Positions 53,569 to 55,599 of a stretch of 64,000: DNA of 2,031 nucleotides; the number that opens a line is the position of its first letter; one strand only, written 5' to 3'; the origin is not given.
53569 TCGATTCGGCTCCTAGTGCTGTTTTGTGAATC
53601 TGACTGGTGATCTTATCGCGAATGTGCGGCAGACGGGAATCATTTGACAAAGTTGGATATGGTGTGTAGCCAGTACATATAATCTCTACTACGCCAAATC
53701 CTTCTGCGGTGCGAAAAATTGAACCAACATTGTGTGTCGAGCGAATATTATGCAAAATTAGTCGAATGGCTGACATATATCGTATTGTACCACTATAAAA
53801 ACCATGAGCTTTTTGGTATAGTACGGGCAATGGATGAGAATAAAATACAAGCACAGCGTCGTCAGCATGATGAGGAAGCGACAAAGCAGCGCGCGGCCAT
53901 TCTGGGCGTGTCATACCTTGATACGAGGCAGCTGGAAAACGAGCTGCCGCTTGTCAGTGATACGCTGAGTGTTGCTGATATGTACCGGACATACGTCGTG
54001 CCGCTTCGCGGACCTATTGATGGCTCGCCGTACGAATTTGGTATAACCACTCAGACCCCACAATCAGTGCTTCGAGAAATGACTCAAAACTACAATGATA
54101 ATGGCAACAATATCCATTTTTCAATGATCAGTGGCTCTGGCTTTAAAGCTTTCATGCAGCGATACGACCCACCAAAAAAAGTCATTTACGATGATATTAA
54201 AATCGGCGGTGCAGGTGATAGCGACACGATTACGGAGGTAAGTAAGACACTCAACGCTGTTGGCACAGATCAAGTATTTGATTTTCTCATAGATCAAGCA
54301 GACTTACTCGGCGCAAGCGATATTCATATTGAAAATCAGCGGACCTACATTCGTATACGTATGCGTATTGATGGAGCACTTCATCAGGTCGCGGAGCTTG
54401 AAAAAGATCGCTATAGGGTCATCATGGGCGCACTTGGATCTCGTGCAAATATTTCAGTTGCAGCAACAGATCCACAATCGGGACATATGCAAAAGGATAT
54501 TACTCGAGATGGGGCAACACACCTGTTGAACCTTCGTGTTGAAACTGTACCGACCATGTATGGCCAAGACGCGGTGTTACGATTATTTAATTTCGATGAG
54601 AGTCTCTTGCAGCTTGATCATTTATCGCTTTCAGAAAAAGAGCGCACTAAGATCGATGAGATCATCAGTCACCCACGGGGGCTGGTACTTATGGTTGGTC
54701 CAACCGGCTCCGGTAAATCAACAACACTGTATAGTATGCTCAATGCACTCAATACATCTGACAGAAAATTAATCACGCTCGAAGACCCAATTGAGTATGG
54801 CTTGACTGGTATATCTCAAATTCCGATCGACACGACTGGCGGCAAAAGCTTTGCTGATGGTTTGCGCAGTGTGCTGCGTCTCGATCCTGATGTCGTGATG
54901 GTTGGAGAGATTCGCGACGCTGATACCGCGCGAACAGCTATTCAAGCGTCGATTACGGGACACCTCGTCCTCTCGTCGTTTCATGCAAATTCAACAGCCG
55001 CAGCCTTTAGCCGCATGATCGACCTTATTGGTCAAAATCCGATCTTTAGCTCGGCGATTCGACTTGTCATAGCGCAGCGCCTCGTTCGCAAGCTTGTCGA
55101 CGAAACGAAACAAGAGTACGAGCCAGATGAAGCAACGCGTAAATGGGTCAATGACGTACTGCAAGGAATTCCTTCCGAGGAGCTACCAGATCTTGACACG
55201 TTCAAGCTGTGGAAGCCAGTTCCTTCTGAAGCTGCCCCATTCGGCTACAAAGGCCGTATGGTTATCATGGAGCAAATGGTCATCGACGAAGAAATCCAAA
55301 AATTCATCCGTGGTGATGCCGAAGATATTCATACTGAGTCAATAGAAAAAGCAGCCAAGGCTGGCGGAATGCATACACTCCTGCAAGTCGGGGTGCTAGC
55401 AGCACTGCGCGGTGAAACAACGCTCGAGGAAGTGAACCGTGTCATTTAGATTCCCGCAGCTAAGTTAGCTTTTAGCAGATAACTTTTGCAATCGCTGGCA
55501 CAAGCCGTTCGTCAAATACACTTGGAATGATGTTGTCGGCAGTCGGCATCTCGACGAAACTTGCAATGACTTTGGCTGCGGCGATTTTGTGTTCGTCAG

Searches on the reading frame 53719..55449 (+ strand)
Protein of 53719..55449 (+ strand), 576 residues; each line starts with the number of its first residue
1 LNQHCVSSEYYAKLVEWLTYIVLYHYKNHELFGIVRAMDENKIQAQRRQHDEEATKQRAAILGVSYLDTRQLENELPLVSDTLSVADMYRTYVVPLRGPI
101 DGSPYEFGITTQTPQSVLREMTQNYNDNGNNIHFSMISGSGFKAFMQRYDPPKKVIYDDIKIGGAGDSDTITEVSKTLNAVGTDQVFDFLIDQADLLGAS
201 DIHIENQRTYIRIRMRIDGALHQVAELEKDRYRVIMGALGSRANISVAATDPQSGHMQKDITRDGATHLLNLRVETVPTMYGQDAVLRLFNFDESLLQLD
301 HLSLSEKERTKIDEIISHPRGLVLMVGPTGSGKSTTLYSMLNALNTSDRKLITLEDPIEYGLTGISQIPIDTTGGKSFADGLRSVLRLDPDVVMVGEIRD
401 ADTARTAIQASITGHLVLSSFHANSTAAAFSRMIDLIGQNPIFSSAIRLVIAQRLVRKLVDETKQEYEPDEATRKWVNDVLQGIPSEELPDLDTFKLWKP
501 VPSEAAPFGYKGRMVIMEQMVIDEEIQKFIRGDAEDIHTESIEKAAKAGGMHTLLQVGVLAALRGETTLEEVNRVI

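Call 35: search_protein_families(library=pfam, proteins=[window:53719-55449:+], max_evalue=0.00001)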
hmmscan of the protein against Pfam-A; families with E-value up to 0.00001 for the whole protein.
window:53719-55449:+ (576 aa): 1 family
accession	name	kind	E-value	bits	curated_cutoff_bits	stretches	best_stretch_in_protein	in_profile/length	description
PF00437.27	T2SSE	-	3.6e-92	309.3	24.9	1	190-574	15-370/370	Type II/IV secretion system protein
